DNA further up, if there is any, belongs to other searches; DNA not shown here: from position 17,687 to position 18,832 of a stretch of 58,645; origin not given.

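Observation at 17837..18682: Syntenic DapF carries Ser at both catalytic Cys positions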

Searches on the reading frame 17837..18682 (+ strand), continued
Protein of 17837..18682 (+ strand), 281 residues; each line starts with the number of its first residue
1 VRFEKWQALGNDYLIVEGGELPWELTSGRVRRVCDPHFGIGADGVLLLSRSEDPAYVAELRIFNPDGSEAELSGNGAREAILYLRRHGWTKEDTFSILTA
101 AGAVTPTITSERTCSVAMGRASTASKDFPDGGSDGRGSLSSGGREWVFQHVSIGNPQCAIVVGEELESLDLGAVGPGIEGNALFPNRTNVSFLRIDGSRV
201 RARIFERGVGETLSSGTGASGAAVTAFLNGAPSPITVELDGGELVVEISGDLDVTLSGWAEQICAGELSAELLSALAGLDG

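Call 36: search_protein_families(library=ncbifam, proteins=[P0197, P0191, P0206, P0213, P0271, P0199, P0262, P0263, P0147], max_evalue=0.00001)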
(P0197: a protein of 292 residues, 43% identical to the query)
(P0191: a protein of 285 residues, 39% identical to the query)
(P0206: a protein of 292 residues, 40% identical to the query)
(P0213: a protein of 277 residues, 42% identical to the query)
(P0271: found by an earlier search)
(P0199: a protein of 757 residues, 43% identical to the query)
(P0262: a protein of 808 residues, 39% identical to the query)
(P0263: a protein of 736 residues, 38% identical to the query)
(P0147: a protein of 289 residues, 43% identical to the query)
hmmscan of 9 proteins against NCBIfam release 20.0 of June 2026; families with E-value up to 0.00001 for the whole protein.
P0197 (292 aa): 2 families
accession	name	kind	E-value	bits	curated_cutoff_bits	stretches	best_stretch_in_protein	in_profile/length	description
TIGR00652.1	DapF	equivalog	5.6e-73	245.7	114.65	1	3-275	2-268/270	diaminopimelate epimerase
NF038284.1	bifunc_DapF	exception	6.6e-24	84.6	350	1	30-267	33-254/254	bifunctional diaminopimelate epimerase/glutamate racemase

P0191 (285 aa): 2 families
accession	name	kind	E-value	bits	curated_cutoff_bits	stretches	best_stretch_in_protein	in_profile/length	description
TIGR00652.1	DapF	equivalog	3e-68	230.1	114.65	1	6-277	2-269/270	diaminopimelate epimerase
NF038284.1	bifunc_DapF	exception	6.6e-16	58.4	350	1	4-249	9-235/254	bifunctional diaminopimelate epimerase/glutamate racemase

P0206 (292 aa): 2 families
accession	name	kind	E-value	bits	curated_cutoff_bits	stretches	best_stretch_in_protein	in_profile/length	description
TIGR00652.1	DapF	equivalog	2.8e-64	217.2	114.65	1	1-278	1-267/270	diaminopimelate epimerase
NF038284.1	bifunc_DapF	exception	4.9e-15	55.5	350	1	4-255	13-238/254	bifunctional diaminopimelate epimerase/glutamate racemase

P0213 (277 aa): 2 families
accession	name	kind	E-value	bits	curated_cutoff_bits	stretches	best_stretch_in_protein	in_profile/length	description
TIGR00652.1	DapF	equivalog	2.1e-66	224.1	114.65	1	1-268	1-269/270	diaminopimelate epimerase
NF038284.1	bifunc_DapF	exception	2.5e-14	53.2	350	1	6-257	15-252/254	bifunctional diaminopimelate epimerase/glutamate racemase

P0271 (268 aa): 2 families
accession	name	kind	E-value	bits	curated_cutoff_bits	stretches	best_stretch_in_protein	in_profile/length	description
TIGR00652.1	DapF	equivalog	2.2e-60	204.4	114.65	1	1-257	1-268/270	diaminopimelate epimerase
NF038284.1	bifunc_DapF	exception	9.1e-19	67.8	350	1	6-246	15-251/254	bifunctional diaminopimelate epimerase/glutamate racemase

P0199 (757 aa): 9 families
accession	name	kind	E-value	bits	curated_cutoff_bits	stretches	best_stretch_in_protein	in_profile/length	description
TIGR01048.1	lysA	equivalog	9.4e-123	409.8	297.9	1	11-439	3-416/417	diaminopimelate decarboxylase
TIGR00652.1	DapF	equivalog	4.9e-61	206.5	114.65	1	465-740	2-269/270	diaminopimelate epimerase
TIGR03099.1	dCO2ase_PEP1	hypoth_equivalog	1.3e-52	179.3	478.45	1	14-406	5-385/398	pyridoxal-dependent decarboxylase, exosortase A system-associated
NF006515.0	PRK08961.1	equivalog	1.3e-46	159.1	802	1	31-414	501-855/861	bifunctional aspartate kinase/diaminopimelate decarboxylase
NF052544.1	OrLyDeCDokD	equivalog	5.7e-42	143.9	700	1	13-440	22-460/461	ornithine/lysine decarboxylase DokD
NF041039.1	FslC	exception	1.1e-16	60.6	500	1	26-428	21-413/418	rhizoferrin biosystnesis N-citrylornithine decarboxylase FslC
NF038284.1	bifunc_DapF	exception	3.1e-10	39.8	350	1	468-700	14-222/254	bifunctional diaminopimelate epimerase/glutamate racemase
NF003763.0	PRK05354.1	equivalog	1.4e-07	30.4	369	1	121-310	162-356/636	biosynthetic arginine decarboxylase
TIGR01273.1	speA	equivalog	2.2e-07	29.7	624.1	1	128-307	161-345/624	arginine decarboxylase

P0262 (808 aa): 26 families (the best 25 are shown)
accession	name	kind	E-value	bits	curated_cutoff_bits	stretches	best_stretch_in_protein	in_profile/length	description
NF008896.0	PRK11929.1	equivalog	2.9e-135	452.4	1023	1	306-806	17-499/965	bifunctional UDP-N-acetylmuramoyl-L-alanyl-D-glutamate--2,6-diaminopimelate ligase MurE/UDP-N-acetylmuramoyl-tripeptide--D-alanyl-D-alanine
TIGR01085.1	murE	subfamily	4.9e-135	451.1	257.3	1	317-805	3-471/472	UDP-N-acetylmuramyl-tripeptide synthetase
NF001124.0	PRK00139.1-2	equivalog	3e-133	445.2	476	1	308-806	18-493/500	UDP-N-acetylmuramoyl-L-alanyl-D-glutamate--2,6-diaminopimelate ligase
NF001126.0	PRK00139.1-4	equivalog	8.2e-130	433.6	373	1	315-806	20-483/486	UDP-N-acetylmuramoyl-L-alanyl-D-glutamate--2,6-diaminopimelate ligase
NF001123.0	PRK00139.1-1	equivalog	8.7e-111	371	586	1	316-805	18-489/493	UDP-N-acetylmuramoyl-L-alanyl-D-glutamate--2,6-diaminopimelate ligase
NF010628.0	PRK14022.1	equivalog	8.1e-78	262.3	536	1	314-803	31-479/483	UDP-N-acetylmuramoyl-L-alanyl-D-glutamate--L-lysine ligase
TIGR00652.1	DapF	equivalog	6.2e-68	229.1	114.65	1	1-272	1-268/270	diaminopimelate epimerase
NF001130.0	PRK00139.2-4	equivalog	2.7e-54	184.8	715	1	313-808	26-514/516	UDP-N-acetylmuramoyl-L-alanyl-D-glutamate--2,6-diaminopimelate ligase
NF001127.0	PRK00139.2-1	equivalog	8.2e-40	137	997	2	613-807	322-513/520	UDP-N-acetylmuramoyl-L-alanyl-D-glutamate--2,6-diaminopimelate ligase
NF001131.0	PRK00139.2-5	equivalog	1.2e-32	113.4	1000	1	316-803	34-481/483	UDP-N-acetylmuramoyl-L-alanyl-D-glutamate--2,6-diaminopimelate ligase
TIGR01143.1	murF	subfamily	8.4e-32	110.6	288.6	2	324-425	2-101/418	UDP-N-acetylmuramoyl-tripeptide--D-alanyl-D-alanine ligase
NF001129.0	PRK00139.2-3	equivalog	5e-28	97.9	762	1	291-796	18-505/517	UDP-N-acetylmuramoyl-L-alanyl-D-glutamate--2,6-diaminopimelate ligase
TIGR02068.2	cya_phycin_syn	equivalog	1.3e-24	86.3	850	1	401-783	482-852/862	cyanophycin synthetase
NF053645.1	pMurC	equivalog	6.8e-23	81.1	560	1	592-785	295-488/492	pseudomurein biosynthesis peptide ligase pMurC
TIGR01082.1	murC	equivalog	4e-21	75.6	335.1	1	502-782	171-440/449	UDP-N-acetylmuramate--L-alanine ligase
NF038284.1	bifunc_DapF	exception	9.9e-14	51.3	350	1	3-262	12-252/254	bifunctional diaminopimelate epimerase/glutamate racemase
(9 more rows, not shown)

P0263 (736 aa): 9 families
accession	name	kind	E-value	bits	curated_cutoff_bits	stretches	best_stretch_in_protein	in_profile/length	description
TIGR01048.1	lysA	equivalog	1e-107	360.3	297.9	1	28-440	7-416/417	diaminopimelate decarboxylase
TIGR00652.1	DapF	equivalog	2.5e-61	207.5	114.65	1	457-725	5-269/270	diaminopimelate epimerase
TIGR03099.1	dCO2ase_PEP1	hypoth_equivalog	4.7e-46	157.6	478.45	1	26-405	4-383/398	pyridoxal-dependent decarboxylase, exosortase A system-associated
NF006515.0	PRK08961.1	equivalog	3.9e-42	144.2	802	1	39-410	497-850/861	bifunctional aspartate kinase/diaminopimelate decarboxylase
NF052544.1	OrLyDeCDokD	equivalog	7.8e-29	100.6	700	1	30-440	26-459/461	ornithine/lysine decarboxylase DokD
NF003763.0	PRK05354.1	equivalog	5.3e-17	61.6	369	1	119-326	147-365/636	biosynthetic arginine decarboxylase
TIGR01273.1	speA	equivalog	4.5e-16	58.5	624.1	1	136-326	160-357/624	arginine decarboxylase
NF041039.1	FslC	exception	8.4e-12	44.6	500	1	35-423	17-408/418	rhizoferrin biosystnesis N-citrylornithine decarboxylase FslC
NF038284.1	bifunc_DapF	exception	6.9e-11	42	350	1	458-700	15-238/254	bifunctional diaminopimelate epimerase/glutamate racemase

P0147 (289 aa): 2 families
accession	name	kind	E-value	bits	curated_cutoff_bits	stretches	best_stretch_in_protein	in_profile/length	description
TIGR00652.1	DapF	equivalog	1.9e-83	280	114.65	1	7-278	2-268/270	diaminopimelate epimerase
NF038284.1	bifunc_DapF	exception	3.3e-30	105.3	350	1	12-269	16-253/254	bifunctional diaminopimelate epimerase/glutamate racemase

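Call 37: find_homologous_proteins(query=A1, max_evalue=1e-20)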
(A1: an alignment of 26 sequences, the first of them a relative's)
Query A1 (26 sequences) (292 aa, profile of the alignment): 8000 proteins with E <= 1e-20 among 8000 candidates; the best 120 are listed.
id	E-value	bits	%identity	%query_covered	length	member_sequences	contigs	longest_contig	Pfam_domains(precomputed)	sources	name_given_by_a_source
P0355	4.4e-125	435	53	95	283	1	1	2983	PF01678.25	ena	-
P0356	1.0e-124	433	52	96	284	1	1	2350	PF01678.25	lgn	-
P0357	5.0e-124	431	50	95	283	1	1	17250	PF01678.25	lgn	-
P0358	8.2e-124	430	51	95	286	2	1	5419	PF01678.25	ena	-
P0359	1.2e-123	430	50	95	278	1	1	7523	PF01678.25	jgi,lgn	-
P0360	1.9e-123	429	50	95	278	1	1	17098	PF01678.25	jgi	-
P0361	1.9e-123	429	54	95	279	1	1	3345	PF01678.25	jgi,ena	-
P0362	2.6e-123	429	50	95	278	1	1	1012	PF01678.25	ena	-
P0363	2.9e-123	429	50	95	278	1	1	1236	PF01678.25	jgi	-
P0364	3.4e-123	428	50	95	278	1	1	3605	PF01678.25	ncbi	-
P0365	3.9e-123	428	52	95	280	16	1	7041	PF01678.25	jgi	jgi:diaminopimelate epimerase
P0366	5.6e-123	428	50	95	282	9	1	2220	PF01678.25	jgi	jgi:diaminopimelate epimerase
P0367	6.5e-123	428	48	97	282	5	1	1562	PF01678.25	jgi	-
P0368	8.5e-123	427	53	96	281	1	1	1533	PF01678.25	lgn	-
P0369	8.9e-123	427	53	96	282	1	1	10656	PF01678.25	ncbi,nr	ncbi:MAG: diaminopimelate epimerase [Verrucomicrobia bacterium]|nr:diaminopimelate epimerase [Verruc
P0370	1.0e-122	427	49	95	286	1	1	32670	PF01678.25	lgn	-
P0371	1.0e-122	427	49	95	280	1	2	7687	PF01678.25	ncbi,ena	-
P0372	1.1e-122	427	51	95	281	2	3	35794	PF01678.25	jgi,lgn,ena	-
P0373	1.5e-122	426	83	100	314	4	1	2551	PF01678.25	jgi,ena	-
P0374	1.5e-122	426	49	95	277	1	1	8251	PF01678.25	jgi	jgi:diaminopimelate epimerase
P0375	1.6e-122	426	53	96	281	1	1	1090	PF01678.25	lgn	-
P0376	1.6e-122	426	49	95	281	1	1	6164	PF01678.25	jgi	jgi:diaminopimelate epimerase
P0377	1.7e-122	426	52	95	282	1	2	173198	PF01678.25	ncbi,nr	ncbi:MAG: diaminopimelate epimerase [candidate division KSB1 bacterium]|nr:diaminopimelate epimerase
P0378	1.8e-122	426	52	95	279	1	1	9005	PF01678.25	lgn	-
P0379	2.0e-122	426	47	98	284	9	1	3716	PF01678.25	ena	-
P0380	2.0e-122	426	52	95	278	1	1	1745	PF01678.25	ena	-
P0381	2.1e-122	426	50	95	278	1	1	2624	PF01678.25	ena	-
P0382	2.1e-122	426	51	96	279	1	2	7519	PF01678.25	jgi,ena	-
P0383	2.2e-122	426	49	96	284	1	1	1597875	PF01678.25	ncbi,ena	-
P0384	2.2e-122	426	51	96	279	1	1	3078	PF01678.25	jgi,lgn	-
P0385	2.2e-122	426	49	95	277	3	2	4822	PF01678.25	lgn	-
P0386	2.3e-122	426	52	96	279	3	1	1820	PF01678.25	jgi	-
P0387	2.3e-122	426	51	95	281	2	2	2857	PF01678.25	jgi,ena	-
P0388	2.4e-122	426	54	95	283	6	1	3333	PF01678.25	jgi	jgi:diaminopimelate epimerase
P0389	2.6e-122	426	50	95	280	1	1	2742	PF01678.25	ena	-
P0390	2.8e-122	425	52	95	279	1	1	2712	PF01678.25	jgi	-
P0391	2.9e-122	425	50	95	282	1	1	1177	PF01678.25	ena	-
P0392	3.0e-122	425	48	96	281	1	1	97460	PF01678.25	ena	-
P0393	3.0e-122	425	48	96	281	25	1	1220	PF01678.25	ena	-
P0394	3.2e-122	425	52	95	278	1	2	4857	PF01678.25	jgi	jgi:diaminopimelate epimerase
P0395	3.4e-122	425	51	96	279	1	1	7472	PF01678.25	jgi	-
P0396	3.4e-122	425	52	95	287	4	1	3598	PF01678.25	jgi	jgi:diaminopimelate epimerase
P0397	3.6e-122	425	49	95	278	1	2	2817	PF01678.25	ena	-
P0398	3.6e-122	425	51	95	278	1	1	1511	PF01678.25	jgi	-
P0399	3.8e-122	425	51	95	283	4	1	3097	PF01678.25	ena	-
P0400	3.8e-122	425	51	96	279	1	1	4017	PF01678.25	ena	-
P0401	3.9e-122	425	51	95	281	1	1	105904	PF01678.25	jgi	jgi:diaminopimelate epimerase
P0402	4.1e-122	425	51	93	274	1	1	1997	PF01678.25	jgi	jgi:diaminopimelate epimerase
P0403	4.1e-122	425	50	95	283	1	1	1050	PF01678.25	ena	-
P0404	4.1e-122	425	50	95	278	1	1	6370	PF01678.25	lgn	-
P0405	4.1e-122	425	49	95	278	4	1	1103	PF01678.25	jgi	jgi:diaminopimelate epimerase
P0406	4.6e-122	425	50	95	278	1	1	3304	PF01678.25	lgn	-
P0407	4.7e-122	425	49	96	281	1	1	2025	PF01678.25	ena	-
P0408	4.8e-122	425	54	95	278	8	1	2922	PF01678.25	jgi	-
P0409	4.9e-122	425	51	95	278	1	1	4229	PF01678.25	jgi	jgi:diaminopimelate epimerase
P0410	4.9e-122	425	52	99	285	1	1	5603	PF01678.25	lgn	-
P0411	5.2e-122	425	50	95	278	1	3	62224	PF01678.25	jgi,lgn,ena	-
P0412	5.3e-122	425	57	99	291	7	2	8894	PF01678.25,PF26317.1,PF05544.17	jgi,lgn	jgi:diaminopimelate epimerase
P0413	5.6e-122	424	52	95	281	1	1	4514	PF01678.25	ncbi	-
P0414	5.7e-122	424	54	95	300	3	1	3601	PF01678.25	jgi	jgi:diaminopimelate epimerase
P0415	5.8e-122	424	47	95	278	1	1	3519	PF01678.25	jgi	jgi:diaminopimelate epimerase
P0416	6.0e-122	424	59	99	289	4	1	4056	PF01678.25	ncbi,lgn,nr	ncbi:MAG TPA: diaminopimelate epimerase [Candidatus Methylomirabilis sp.]|nr:diaminopimelate epimera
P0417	6.3e-122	424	51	95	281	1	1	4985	PF01678.25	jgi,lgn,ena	-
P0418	6.4e-122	424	50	94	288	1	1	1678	PF01678.25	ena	-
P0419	6.5e-122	424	50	95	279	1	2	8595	PF01678.25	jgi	jgi:diaminopimelate epimerase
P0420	6.6e-122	424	49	95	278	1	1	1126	PF01678.25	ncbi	-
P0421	6.9e-122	424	50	96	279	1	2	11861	PF01678.25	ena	-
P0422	7.1e-122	424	56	99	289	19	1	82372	PF01678.25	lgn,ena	-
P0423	7.2e-122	424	53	95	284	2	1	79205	PF01678.25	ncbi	-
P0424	7.3e-122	424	49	96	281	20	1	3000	PF01678.25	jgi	jgi:diaminopimelate epimerase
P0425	7.6e-122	424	51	95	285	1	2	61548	PF01678.25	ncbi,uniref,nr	ncbi:diaminopimelate epimerase [Nostoc sp. FACHB-152]|uniref:diaminopimelate epimerase n=1 Tax=uncla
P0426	7.6e-122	424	51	95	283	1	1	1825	PF01678.25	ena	-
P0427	8.0e-122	424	50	95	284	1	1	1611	PF01678.25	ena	-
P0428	8.2e-122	424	50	95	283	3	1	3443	PF01678.25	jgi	jgi:diaminopimelate epimerase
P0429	8.9e-122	424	50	97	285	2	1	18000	PF01678.25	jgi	jgi:diaminopimelate epimerase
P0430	9.1e-122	424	49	96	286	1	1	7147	PF01678.25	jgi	jgi:diaminopimelate epimerase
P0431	9.3e-122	424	50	95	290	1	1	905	PF01678.25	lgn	-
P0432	9.4e-122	424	50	95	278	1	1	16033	PF01678.25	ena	-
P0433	9.5e-122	424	49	96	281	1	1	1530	PF01678.25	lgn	-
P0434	9.5e-122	424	56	96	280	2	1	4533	PF01678.25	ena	-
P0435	9.5e-122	424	51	96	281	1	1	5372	PF01678.25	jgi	jgi:diaminopimelate epimerase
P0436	9.6e-122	424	49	95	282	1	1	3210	PF01678.25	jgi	jgi:diaminopimelate epimerase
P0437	9.9e-122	424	58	99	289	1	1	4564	PF01678.25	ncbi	-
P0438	1.0e-121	424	51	96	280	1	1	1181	PF01678.25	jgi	-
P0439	1.0e-121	424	50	96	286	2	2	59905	PF01678.25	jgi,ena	-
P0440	1.1e-121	424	53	95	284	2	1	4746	PF01678.25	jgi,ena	-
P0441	1.1e-121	424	52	95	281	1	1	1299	PF01678.25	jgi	jgi:diaminopimelate epimerase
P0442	1.1e-121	424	51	95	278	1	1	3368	PF01678.25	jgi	jgi:diaminopimelate epimerase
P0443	1.1e-121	423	51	95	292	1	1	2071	PF01678.25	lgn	-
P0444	1.1e-121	423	51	96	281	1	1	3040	PF01678.25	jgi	jgi:diaminopimelate epimerase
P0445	1.2e-121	423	50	95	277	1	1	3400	PF01678.25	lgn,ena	-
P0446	1.2e-121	423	52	98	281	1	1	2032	PF01678.25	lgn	-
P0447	1.3e-121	423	51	96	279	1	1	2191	PF01678.25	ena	-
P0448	1.3e-121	423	51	95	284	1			PF01678.25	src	-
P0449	1.3e-121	423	-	-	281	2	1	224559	PF01678.25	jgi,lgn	jgi:diaminopimelate epimerase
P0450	1.4e-121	423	61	97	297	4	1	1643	PF01678.25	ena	-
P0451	1.4e-121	423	52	95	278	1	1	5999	PF01678.25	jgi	jgi:diaminopimelate epimerase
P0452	1.4e-121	423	52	96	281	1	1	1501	PF01678.25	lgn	-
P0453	1.5e-121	423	49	96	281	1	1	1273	PF01678.25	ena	-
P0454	1.5e-121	423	49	95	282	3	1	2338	PF01678.25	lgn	-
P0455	1.5e-121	423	49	95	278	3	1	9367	PF01678.25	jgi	jgi:diaminopimelate epimerase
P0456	1.5e-121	423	51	96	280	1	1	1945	PF01678.25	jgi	-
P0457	1.5e-121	423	54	95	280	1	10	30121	PF01678.25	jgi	jgi:diaminopimelate epimerase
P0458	1.6e-121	423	72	98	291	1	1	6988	PF01678.25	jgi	jgi:diaminopimelate epimerase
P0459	1.6e-121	423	51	97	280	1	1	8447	PF01678.25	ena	-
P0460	1.7e-121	423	52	95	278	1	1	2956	PF01678.25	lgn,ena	-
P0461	1.7e-121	423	54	95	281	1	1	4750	PF01678.25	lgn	-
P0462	1.7e-121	423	51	97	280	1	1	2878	PF01678.25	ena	-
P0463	1.8e-121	423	51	95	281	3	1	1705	PF01678.25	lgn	-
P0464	1.8e-121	423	59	99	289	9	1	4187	PF01678.25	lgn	-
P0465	1.8e-121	423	71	99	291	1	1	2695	PF01678.25,PF05544.17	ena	-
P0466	1.9e-121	423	51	95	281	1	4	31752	PF01678.25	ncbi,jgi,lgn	-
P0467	1.9e-121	423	54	95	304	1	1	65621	PF01678.25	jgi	jgi:diaminopimelate epimerase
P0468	1.9e-121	423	53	95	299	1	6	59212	PF01678.25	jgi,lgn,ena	jgi:diaminopimelate epimerase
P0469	1.9e-121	423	51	95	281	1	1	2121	PF01678.25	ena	-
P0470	2.0e-121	423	51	96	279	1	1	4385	PF01678.25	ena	-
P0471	2.1e-121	423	48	95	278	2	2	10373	PF01678.25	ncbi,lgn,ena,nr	ncbi:MAG: diaminopimelate epimerase [Planctomycetes bacterium]|nr:diaminopimelate epimerase [Plancto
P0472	2.1e-121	423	51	96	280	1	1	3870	PF01678.25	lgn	-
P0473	2.1e-121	423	49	95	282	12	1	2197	PF01678.25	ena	-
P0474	2.2e-121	423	50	95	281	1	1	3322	PF01678.25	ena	-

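Call 40: find_encoding_contigs(protein=P0425, flank=8000, max_places=2)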
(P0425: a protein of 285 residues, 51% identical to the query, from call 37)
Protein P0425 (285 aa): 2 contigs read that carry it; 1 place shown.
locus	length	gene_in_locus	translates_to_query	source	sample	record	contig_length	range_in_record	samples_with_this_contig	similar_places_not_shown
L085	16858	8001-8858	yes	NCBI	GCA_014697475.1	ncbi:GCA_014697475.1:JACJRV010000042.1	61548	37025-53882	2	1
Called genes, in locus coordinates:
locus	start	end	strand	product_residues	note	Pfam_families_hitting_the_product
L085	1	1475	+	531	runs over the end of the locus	PF00682:HMGL-like, PF22617:HCS_D2, PF08502:LeuA_dimer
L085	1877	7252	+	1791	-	PF00069:Pkinase, PF07714:PK_Tyr_Ser-Thr, PF13191:AAA_16, PF01590:GAF, PF13185:GAF_2 (weak), PF02518:HATPase_c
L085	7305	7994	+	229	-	PF05685:Uma2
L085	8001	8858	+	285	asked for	PF01678:DAP_epimerase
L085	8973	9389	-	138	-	-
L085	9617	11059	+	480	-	PF00270:DEAD, PF04851:ResIII (weak), PF00271:Helicase_C, PF16124:RecQ_Zn_bind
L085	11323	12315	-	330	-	PF02912:Phe_tRNA-synt_N, PF01409:tRNA-synt_2d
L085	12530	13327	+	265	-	PF01975:SurE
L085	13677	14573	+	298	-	PF23023:Anti-Pycsar_Apyc1 (weak), PF12706:Lactamase_B_2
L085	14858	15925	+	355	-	PF06574:FAD_syn, PF01687:Flavokinase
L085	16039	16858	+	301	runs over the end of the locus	PF20030:bpMoxR, PF01078:Mg_chelatase (faint), PF00004:AAA (weak), PF07726:AAA_3, PF07728:AAA_5, PF17863:AAA_lid_2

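Call 41: find_encoding_contigs(protein=P0383, flank=8000, max_places=1)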
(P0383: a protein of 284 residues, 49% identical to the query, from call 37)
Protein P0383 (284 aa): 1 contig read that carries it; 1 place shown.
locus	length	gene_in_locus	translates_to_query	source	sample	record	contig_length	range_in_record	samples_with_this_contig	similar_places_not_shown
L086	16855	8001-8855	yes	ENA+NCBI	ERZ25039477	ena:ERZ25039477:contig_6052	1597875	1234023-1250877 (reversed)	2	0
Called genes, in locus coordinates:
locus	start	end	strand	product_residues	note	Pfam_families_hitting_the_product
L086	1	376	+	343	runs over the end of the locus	-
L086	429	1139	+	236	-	PF00037:Fer4 (faint), PF12797:Fer4_2 (faint), PF12837:Fer4_6 (faint), PF12838:Fer4_7 (weak), PF13187:Fer4_9 (weak), PF13237:Fer4_10 (weak)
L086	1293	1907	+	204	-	-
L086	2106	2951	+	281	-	PF00892:EamA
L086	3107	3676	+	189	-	PF04542:Sigma70_r2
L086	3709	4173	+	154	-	-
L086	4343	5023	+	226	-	PF12724:Flavodoxin_5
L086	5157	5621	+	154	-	PF00583:Acetyltransf_1, PF13673:Acetyltransf_10 (weak), PF13508:Acetyltransf_7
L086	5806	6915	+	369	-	-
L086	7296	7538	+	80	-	PF10047:DUF2281 (weak)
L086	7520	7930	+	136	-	PF01850:PIN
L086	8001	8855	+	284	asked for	PF01678:DAP_epimerase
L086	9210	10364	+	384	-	PF09509:Hypoth_Ymh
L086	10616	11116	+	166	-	PF19502:DUF6036 (weak)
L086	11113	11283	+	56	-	-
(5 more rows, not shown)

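Call 42: find_encoding_contigs(protein=P0377, flank=8000, max_places=1)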
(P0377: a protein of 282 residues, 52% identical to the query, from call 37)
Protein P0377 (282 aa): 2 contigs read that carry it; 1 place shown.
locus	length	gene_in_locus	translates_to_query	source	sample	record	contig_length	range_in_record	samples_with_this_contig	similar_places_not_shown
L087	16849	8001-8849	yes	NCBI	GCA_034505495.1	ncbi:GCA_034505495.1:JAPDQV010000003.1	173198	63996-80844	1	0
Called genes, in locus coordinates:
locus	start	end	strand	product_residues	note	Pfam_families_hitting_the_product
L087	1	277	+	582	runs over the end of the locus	PF02518:HATPase_c, PF13589:HATPase_c_3, PF01119:DNA_mis_repair, PF08676:MutL_C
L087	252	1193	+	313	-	PF01745:IPT, PF01715:IPPT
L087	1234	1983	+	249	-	-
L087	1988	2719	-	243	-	PF00132:Hexapep (faint), PF14602:Hexapep_2 (faint)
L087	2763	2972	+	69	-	-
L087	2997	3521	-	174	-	PF08645:PNK3P (faint), PF00702:Hydrolase, PF13419:HAD_2, PF13242:Hydrolase_like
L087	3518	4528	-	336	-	PF00294:PfkB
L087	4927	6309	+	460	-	PF00696:AA_kinase, PF22468:ACT_9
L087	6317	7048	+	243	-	PF01113:DapB_N, PF05173:DapB_C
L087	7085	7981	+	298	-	PF00701:DHDPS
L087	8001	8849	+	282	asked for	PF01678:DAP_epimerase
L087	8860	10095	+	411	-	PF00155:Aminotran_1_2, PF04864:Alliinase_C (faint)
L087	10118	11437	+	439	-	PF00278:Orn_DAP_Arg_deC, PF02784:Orn_Arg_deC_N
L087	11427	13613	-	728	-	PF16586:DUF5060, PF13204:Apiosidase (weak), PF13585:CHU_C (weak)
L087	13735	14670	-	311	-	PF13176:TPR_7 (faint), PF13424:TPR_12 (faint), PF07719:TPR_2 (faint), PF13432:TPR_16 (faint), PF00515:TPR_1 (faint)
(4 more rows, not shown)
